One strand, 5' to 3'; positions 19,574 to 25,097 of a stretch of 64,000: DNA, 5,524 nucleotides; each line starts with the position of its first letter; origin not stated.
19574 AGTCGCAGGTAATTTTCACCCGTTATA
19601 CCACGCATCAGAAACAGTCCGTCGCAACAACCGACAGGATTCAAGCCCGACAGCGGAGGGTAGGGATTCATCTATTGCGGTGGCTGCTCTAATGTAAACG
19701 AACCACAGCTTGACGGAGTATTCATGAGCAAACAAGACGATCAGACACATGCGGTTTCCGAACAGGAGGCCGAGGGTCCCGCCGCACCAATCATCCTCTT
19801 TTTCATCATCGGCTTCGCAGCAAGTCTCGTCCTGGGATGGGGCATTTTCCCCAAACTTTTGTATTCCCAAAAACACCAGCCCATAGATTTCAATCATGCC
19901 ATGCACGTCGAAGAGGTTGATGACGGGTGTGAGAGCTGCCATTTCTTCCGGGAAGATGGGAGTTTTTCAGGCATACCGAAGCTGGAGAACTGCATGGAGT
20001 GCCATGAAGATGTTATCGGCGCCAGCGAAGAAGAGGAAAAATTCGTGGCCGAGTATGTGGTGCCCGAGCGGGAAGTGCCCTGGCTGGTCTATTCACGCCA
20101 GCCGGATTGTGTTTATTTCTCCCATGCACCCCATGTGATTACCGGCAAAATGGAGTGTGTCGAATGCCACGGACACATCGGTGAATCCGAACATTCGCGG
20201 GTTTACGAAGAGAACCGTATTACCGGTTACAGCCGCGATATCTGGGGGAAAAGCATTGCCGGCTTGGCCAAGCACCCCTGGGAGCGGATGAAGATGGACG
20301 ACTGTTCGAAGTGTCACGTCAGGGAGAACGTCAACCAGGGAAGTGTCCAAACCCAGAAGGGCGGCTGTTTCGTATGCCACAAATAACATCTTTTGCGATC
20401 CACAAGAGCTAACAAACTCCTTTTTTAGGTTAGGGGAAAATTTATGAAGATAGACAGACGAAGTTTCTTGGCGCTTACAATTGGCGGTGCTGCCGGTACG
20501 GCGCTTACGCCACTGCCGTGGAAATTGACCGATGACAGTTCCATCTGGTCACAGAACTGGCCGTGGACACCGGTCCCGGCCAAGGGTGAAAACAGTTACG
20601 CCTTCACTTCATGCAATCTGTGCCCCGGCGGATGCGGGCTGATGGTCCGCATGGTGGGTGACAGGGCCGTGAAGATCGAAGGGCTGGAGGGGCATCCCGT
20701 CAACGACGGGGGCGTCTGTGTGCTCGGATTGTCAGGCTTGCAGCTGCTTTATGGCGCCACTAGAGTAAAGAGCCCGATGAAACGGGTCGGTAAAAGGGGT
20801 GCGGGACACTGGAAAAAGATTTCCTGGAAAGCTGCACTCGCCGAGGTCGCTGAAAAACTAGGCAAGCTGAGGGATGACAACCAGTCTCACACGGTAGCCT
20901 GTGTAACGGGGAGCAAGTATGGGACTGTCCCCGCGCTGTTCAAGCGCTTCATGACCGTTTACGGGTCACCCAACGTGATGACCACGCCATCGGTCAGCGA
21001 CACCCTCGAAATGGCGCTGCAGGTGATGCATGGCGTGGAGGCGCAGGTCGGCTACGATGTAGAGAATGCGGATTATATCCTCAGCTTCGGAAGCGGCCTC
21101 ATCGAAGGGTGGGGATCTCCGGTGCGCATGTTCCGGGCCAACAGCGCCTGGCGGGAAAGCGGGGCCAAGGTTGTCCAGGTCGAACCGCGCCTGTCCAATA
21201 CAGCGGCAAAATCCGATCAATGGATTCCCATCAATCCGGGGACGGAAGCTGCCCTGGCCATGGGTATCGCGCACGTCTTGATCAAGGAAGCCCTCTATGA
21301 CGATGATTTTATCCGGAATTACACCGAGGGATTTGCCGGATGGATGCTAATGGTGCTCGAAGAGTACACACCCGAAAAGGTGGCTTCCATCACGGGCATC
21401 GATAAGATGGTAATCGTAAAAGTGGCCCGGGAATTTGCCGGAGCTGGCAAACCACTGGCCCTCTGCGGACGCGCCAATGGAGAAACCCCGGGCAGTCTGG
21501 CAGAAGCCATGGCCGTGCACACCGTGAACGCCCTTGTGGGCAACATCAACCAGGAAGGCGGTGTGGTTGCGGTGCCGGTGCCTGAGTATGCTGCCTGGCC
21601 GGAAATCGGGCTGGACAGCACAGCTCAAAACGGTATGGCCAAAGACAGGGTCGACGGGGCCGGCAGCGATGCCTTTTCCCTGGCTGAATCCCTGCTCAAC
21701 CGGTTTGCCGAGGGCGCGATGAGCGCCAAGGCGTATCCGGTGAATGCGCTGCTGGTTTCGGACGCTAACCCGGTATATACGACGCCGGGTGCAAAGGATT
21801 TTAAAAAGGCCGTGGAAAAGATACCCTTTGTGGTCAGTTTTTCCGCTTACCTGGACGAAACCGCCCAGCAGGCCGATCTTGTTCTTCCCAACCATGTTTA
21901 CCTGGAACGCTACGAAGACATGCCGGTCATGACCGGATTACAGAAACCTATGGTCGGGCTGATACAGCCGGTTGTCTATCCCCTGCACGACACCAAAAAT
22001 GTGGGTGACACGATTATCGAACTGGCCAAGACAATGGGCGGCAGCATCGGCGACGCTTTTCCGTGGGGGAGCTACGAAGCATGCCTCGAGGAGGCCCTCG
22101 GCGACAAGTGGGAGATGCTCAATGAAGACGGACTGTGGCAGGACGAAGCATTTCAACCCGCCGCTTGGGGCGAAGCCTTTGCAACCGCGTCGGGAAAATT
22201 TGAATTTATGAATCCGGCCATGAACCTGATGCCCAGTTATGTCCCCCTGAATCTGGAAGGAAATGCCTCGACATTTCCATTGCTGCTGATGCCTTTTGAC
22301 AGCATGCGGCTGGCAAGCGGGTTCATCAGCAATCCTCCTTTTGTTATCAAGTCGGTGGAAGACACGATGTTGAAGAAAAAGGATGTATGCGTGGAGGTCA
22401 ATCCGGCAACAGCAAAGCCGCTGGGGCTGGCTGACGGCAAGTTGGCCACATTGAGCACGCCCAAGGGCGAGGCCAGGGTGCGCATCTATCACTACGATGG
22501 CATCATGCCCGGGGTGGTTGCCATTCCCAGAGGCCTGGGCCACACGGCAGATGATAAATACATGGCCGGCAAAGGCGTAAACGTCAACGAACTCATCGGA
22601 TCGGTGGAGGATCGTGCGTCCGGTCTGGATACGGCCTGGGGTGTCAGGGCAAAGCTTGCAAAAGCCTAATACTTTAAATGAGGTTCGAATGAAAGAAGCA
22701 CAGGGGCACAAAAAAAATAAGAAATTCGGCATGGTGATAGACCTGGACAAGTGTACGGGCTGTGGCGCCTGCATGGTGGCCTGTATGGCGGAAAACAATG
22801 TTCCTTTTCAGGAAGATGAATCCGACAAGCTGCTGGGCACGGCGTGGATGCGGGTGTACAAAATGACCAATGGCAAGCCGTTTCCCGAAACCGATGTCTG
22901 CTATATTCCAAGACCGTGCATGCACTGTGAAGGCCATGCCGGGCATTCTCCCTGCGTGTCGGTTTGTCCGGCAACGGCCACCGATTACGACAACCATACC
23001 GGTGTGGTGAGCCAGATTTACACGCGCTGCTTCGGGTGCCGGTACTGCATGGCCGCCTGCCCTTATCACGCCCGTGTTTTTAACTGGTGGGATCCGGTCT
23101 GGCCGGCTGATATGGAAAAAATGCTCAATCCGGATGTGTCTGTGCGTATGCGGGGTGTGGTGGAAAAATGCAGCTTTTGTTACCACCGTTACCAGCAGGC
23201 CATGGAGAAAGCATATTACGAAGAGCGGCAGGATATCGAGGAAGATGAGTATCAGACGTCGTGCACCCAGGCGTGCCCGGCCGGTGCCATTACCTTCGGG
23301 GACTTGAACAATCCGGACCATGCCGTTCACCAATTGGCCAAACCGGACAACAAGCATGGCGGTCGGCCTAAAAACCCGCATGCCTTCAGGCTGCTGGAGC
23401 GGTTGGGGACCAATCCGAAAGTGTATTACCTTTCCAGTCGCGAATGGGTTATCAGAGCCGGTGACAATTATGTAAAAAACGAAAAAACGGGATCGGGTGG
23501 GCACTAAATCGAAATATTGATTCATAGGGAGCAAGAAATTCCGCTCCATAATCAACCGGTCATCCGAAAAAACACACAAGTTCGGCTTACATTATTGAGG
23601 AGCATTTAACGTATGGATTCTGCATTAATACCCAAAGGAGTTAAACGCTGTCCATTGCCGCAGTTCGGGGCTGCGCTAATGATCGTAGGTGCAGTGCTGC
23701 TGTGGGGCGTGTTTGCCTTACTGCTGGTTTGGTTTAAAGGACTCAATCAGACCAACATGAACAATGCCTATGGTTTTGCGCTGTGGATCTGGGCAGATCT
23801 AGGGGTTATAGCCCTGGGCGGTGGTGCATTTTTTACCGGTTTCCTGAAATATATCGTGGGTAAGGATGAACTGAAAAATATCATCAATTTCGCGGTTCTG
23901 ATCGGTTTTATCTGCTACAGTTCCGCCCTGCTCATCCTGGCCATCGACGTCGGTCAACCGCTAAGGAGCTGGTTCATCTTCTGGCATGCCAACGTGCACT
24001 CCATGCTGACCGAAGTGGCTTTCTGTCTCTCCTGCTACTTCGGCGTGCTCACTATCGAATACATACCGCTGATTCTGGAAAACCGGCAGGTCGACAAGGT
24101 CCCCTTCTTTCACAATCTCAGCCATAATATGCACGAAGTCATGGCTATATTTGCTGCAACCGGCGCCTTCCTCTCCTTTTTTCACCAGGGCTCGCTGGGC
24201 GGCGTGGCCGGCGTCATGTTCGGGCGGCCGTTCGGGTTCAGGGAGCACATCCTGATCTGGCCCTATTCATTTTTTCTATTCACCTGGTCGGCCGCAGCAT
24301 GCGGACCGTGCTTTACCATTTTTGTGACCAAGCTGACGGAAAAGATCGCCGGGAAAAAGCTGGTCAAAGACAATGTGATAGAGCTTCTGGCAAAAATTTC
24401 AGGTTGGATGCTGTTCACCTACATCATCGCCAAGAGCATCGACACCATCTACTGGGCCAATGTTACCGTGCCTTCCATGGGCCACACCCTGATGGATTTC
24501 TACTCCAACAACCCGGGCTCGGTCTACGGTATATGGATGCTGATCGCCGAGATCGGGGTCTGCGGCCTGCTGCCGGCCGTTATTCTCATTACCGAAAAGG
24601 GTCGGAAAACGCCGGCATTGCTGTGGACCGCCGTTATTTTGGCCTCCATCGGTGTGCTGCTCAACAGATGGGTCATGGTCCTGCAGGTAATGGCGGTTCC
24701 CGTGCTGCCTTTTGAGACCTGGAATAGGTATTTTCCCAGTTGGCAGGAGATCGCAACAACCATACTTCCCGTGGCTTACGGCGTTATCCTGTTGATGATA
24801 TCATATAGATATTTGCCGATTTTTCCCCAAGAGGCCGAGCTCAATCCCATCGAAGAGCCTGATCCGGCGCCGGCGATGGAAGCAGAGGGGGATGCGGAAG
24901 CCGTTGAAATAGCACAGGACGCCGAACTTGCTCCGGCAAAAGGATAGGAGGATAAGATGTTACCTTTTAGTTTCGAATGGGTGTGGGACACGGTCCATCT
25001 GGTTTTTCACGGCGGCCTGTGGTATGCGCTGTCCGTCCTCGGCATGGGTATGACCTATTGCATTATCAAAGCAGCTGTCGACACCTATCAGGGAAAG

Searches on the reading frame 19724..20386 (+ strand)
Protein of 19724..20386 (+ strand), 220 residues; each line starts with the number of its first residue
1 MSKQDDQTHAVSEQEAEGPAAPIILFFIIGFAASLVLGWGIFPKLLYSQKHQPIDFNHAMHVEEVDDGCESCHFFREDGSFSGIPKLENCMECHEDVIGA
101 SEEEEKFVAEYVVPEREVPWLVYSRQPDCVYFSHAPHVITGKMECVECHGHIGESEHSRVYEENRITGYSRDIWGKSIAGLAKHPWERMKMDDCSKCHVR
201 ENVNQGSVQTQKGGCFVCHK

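Call 58: search_protein_families(library=pfam, proteins=[window:19724-20386:+], max_evalue=0.00001)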
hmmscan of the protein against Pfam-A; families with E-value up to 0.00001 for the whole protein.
window:19724-20386:+ (220 aa): 2 families
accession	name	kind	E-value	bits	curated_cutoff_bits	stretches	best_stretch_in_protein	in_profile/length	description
PF14522.11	Cytochrome_C7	-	1.1e-09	38.4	24.8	1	130-220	1-67/67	Cytochrome c7 and related cytochrome c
PF02085.21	Cytochrom_CIII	-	9e-09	36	22.9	0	49-104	16-62/101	Class III cytochrome C family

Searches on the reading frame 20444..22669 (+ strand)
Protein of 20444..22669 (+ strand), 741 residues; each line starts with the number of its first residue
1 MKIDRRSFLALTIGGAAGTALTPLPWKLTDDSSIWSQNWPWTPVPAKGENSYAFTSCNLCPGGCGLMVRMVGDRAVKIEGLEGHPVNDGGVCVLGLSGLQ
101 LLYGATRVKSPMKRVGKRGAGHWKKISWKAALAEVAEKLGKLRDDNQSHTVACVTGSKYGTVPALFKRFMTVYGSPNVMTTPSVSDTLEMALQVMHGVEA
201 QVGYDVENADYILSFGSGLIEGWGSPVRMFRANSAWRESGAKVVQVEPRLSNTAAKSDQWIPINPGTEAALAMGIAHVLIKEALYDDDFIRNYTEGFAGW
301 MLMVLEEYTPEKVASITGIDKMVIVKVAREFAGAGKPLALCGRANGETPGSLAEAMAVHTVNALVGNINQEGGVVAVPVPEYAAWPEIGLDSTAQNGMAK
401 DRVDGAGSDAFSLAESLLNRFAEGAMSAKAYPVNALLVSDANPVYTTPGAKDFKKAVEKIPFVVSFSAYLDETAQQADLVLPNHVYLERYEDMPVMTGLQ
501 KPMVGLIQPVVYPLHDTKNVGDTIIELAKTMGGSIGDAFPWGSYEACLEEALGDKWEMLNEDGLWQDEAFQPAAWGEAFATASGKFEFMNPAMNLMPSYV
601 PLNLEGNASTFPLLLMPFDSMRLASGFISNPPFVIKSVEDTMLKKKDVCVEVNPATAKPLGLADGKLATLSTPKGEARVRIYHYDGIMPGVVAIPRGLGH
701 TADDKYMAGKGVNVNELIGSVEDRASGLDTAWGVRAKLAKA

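Call 58: search_protein_families(library=pfam, proteins=[window:20444-22669:+], max_evalue=0.00001)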
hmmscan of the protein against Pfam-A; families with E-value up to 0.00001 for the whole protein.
window:20444-22669:+ (741 aa): 3 families
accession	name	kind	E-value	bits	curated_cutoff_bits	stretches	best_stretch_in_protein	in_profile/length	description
PF00384.28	Molybdopterin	-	5e-41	141.3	24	1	107-529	1-352/353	Molybdopterin oxidoreductase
PF01568.27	Molydop_binding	-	1.7e-13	51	26.8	1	642-726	23-101/110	Molydopterin dinucleotide binding domain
PF04879.21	Molybdop_Fe4S4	-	3.9e-11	43.2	22.7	1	55-103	6-54/55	Molybdopterin oxidoreductase Fe4S4 domain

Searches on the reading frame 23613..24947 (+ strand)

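Call 58: search_protein_families(library=pfam, proteins=[window:23613-24947:+], max_evalue=0.00001)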
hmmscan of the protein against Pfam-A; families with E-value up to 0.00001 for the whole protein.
window:23613-24947:+ (444 aa): 1 family
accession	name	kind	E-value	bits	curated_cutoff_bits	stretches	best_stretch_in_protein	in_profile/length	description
PF03916.19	NrfD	-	5.2e-08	33.3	25.8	1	45-361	3-310/313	Polysulphide reductase, NrfD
